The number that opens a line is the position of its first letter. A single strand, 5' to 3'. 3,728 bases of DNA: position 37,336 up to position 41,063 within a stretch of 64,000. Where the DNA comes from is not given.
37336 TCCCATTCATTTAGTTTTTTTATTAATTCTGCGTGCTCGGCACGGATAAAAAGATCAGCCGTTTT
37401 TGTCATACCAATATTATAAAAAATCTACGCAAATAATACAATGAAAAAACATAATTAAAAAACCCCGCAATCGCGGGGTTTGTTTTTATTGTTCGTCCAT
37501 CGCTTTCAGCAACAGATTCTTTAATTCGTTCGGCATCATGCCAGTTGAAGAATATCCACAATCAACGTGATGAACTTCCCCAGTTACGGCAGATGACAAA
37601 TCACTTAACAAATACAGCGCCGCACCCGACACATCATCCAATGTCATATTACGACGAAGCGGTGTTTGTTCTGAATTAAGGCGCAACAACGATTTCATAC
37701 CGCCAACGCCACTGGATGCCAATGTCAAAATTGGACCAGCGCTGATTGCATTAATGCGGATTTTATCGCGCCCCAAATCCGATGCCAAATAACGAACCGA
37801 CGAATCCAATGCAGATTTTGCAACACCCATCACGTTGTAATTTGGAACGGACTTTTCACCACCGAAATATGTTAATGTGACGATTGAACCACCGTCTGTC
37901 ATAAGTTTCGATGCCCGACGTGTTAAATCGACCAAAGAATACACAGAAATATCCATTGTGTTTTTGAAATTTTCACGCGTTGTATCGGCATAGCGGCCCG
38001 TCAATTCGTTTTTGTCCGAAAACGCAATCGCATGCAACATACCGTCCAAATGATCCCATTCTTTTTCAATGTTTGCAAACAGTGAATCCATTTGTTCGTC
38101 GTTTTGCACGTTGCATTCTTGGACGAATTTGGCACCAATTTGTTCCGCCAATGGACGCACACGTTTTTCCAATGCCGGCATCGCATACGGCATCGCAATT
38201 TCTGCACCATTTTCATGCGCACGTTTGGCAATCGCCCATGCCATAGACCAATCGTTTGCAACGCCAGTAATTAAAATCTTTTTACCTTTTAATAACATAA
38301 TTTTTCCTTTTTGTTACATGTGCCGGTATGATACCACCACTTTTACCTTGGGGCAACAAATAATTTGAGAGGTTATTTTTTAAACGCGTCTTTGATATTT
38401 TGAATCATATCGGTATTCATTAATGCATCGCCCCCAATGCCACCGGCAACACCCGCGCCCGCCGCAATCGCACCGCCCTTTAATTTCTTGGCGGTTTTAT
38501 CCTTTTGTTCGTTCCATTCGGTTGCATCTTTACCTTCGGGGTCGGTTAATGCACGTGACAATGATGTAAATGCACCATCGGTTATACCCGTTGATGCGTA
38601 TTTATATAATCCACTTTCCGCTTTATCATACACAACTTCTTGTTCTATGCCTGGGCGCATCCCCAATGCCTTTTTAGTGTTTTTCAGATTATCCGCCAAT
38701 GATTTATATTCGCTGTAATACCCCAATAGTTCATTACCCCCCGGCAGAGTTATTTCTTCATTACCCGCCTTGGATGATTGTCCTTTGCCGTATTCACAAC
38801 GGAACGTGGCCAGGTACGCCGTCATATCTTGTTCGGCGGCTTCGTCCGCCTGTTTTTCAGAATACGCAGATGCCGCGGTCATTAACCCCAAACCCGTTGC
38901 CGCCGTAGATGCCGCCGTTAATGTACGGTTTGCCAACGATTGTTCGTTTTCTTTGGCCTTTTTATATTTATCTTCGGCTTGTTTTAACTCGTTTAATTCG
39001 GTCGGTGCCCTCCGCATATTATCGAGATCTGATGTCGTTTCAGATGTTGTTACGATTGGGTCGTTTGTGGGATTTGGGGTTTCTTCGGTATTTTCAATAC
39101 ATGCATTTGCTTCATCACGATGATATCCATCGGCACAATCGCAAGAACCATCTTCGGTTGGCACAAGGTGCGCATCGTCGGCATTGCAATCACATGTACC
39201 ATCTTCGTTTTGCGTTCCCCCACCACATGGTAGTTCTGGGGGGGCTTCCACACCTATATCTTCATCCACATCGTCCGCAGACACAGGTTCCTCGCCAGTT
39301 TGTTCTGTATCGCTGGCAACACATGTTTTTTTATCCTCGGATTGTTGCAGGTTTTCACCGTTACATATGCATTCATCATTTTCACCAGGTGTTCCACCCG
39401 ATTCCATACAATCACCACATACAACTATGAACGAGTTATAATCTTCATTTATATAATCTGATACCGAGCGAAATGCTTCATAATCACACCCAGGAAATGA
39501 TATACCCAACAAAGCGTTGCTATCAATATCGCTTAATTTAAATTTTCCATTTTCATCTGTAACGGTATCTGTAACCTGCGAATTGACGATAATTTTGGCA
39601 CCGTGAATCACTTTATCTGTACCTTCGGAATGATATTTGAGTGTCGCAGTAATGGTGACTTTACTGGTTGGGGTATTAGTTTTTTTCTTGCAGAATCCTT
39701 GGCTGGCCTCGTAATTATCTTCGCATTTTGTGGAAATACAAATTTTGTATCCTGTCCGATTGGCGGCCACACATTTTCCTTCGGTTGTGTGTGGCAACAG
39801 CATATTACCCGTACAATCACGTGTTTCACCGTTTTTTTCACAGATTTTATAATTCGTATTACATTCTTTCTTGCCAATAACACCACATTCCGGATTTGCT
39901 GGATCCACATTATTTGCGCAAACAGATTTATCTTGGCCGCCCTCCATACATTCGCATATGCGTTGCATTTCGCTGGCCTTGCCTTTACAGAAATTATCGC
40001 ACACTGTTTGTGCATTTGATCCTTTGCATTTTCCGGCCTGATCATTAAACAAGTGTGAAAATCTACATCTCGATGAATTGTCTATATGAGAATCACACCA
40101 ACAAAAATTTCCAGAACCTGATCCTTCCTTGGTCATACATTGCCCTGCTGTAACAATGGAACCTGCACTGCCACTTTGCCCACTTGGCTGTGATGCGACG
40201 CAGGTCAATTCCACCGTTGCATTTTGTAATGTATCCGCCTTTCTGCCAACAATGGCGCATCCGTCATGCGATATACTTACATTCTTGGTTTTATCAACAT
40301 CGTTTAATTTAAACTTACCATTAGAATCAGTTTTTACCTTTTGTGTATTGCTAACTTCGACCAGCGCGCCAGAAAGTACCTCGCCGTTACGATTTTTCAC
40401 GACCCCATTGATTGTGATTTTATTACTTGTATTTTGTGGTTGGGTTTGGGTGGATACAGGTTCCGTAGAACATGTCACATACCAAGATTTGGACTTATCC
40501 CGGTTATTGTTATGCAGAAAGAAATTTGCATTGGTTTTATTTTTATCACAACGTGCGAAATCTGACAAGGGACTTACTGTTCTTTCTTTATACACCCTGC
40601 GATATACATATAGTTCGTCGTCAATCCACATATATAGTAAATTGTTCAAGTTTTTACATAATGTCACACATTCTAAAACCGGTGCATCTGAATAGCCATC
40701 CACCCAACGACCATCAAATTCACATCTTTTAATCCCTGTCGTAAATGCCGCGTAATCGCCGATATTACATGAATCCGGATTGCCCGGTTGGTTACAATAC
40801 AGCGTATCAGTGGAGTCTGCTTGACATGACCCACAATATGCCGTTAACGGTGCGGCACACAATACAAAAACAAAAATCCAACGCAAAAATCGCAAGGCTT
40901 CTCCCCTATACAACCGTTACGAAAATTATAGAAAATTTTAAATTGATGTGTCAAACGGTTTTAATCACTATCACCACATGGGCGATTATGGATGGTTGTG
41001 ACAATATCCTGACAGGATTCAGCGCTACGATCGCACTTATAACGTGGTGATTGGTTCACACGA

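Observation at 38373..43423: Two adjacent paralogous giant secreted proteins share a ~200-aa module and a ~520-bp near-identical DNA repeat; one carries a trypsin-like protease, the other Cys-rich beta-sandwich repeats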

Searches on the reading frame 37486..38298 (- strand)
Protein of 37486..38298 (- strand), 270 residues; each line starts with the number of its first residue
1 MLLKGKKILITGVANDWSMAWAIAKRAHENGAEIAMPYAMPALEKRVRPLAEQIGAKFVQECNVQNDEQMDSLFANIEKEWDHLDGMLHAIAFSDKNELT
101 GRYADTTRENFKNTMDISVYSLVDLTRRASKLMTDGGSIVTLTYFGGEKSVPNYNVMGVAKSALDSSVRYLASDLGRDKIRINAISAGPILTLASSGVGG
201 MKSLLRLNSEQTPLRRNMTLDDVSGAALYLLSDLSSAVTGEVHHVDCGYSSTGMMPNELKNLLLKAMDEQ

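Call 39: find_encoding_contigs(protein=window:37486-38298:-, flank=10000, max_places=10)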
Protein window:37486-38298:- (270 aa): no gene with exactly this product is on record in the collection.

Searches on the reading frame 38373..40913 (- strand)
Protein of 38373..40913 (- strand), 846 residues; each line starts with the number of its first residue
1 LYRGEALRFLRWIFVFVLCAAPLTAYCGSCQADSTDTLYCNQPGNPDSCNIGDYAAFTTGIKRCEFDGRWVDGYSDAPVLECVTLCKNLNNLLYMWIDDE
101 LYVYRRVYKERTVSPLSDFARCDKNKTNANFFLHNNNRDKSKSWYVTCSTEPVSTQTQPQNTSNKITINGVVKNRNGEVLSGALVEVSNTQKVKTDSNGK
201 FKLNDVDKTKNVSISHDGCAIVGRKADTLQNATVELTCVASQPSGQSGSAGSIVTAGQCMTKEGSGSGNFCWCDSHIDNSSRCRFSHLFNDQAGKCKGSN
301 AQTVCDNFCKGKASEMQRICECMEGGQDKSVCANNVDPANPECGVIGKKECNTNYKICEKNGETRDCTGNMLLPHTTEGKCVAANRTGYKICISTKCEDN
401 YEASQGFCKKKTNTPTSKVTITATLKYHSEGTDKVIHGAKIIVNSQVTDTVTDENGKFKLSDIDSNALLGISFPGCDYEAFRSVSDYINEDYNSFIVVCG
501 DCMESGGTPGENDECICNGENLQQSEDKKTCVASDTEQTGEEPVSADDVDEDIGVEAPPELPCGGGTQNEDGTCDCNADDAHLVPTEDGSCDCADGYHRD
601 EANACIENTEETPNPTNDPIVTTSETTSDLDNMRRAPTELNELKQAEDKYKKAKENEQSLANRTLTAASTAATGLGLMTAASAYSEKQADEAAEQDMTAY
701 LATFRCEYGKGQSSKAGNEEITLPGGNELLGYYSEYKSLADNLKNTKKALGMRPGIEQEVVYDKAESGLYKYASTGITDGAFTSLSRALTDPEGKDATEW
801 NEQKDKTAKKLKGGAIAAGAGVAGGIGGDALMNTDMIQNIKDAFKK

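Call 4: search_protein_families(library=pfam, proteins=[window:38373-40913:-], max_evalue=1)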
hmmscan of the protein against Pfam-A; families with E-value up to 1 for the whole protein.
window:38373-40913:- (846 aa): 5 families
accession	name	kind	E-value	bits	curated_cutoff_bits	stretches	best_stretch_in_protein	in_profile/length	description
PF13620.12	CarboxypepD_reg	-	1.1e-13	51.8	32.3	2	167-225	1-65/82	Carboxypeptidase regulatory-like domain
PF13715.12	CarbopepD_reg_2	-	7.6e-13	48.7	32.2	2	430-475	8-54/88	CarboxypepD_reg-like domain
PF16371.11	MetallophosN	-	1.7e-06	28.6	35.6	2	170-215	1-44/77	N terminal of Calcineurin-like phosphoesterase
PF20598.4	DUF6795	-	0.0029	18.3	27.4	0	188-208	28-48/103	Domain of unknown function (DUF6795)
PF15292.12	Treslin_M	-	0.17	12.4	27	1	127-176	26-73/143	Treslin, M domain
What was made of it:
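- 40239..40415 (-): A CarboxypepD_reg-like beta-sandwich 1 (listed aa 167-225). PF13620 at 51.8 bits against a cut-off of 32.3 (call 4).
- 39489..39626 (-): A CarboxypepD_reg-like beta-sandwich 2 (listed aa 430-475). PF13715 at 48.7 bits against a cut-off of 32.2 (call 4).
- On CarboxypepD_reg-like beta-sandwich (PF13620/PF13715) - head of A: 51.8 bits against 32.3 and 48.7 bits against 32.2, with stretches at aa 167-225 and 430-475 (call 4).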

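Call 7: search_protein_families(library=ncbifam, proteins=[window:38373-40913:-], max_evalue=1)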
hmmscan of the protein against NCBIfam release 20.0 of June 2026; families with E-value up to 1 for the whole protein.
window:38373-40913:- (846 aa): 2 families
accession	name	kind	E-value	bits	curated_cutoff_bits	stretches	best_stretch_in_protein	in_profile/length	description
TIGR04056.1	OMP_RagA_SusC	subfamily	2.2e-06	26.3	368.25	2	166-216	1-51/981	SusC/RagA family TonB-linked outer membrane protein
NF006873.0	PRK09369.1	subfamily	0.084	11.5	297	1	646-743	140-235/419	UDP-N-acetylglucosamine 1-carboxyvinyltransferase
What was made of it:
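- On Autotransporter / type V secretion: No autotransporter Pfam or NCBIfam hit (calls 4, 7).
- On C-terminal sorting signals (PEP-CTERM, GlyGly-CTERM, LPXTG, T9SS CTD): No NCBIfam or Pfam hit (calls 4, 7).
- Tried and rejected: Pfam and NCBIfam on A and B at E <= 1: nothing for the module (calls 4, 7).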

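Call 20: search_protein_families(library=pfam, alignment_id=A2, max_evalue=0.001)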
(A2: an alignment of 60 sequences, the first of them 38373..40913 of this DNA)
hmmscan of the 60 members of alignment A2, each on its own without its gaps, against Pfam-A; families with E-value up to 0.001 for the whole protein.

A. member 1, window:38373-40913:- (846 aa): 3 families
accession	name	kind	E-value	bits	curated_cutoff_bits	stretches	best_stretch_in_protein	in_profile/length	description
PF13620.12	CarboxypepD_reg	-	1.1e-13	51.8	32.3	1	167-225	1-65/82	Carboxypeptidase regulatory-like domain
PF13715.12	CarbopepD_reg_2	-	7.6e-13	48.7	32.2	2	430-475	8-54/88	CarboxypepD_reg-like domain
PF16371.11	MetallophosN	-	1.7e-06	28.6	35.6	0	170-215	1-44/77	N terminal of Calcineurin-like phosphoesterase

B. families by the number of members that match (of 60 scanned): 15 families
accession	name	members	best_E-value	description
PF13715.12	CarbopepD_reg_2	36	7.2e-19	CarboxypepD_reg-like domain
PF13620.12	CarboxypepD_reg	36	1.7e-16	Carboxypeptidase regulatory-like domain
PF00691.25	OmpA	35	4e-19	OmpA family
PF21671.2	CPL1-like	8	9.4e-18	Protein CPL1-like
PF00089.32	Trypsin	3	7.3e-10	Trypsin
PF15976.11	CooC_C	3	1.5e-05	CS1-pili formation C-terminal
PF16371.11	MetallophosN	2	1.7e-06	N terminal of Calcineurin-like phosphoesterase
PF12662.13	cEGF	2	5.6e-05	Complement Clr-like EGF-like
PF13365.12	Trypsin_2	1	2.1e-06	Trypsin-like peptidase domain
PF02369.22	Big_1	1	2.1e-05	Bacterial Ig-like domain (group 1)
PF20598.4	DUF6795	1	2.8e-05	Domain of unknown function (DUF6795)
PF25020.1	TTR_TEN1-4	1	0.0003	Teneurin TTR-like domain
PF17802.7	SpaA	1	0.00033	Prealbumin-like fold domain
PF00775.27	Dioxygenase_C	1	0.00049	Dioxygenase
PF23591.1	CILP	1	0.00075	Cartilage intermediate layer protein 1-like domain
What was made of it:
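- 39099..40151 (-): A Cys-rich regions flanking sandwich 2 (listed aa ~255-410 and ~499-605). A has 42 Cys outside the module. CPL1-like or cEGF hits occur in other family members (call 20).
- On OmpA family (PF00691): The feature is met by 35 of 60 relatives (call 20).
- On Polymorphic toxin / CDI / Rhs systems: No toxin domains were found (calls 4, 20).
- Of 60 members scanned, 36 have CarboxypepD_reg, 35 OmpA, 8 CPL1-like and 3 Trypsin (call 20). The module is fused to OmpA in about half of the family (call 20).
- Tried and rejected: Pfam on 60 relatives: only head and tail domains (call 20).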
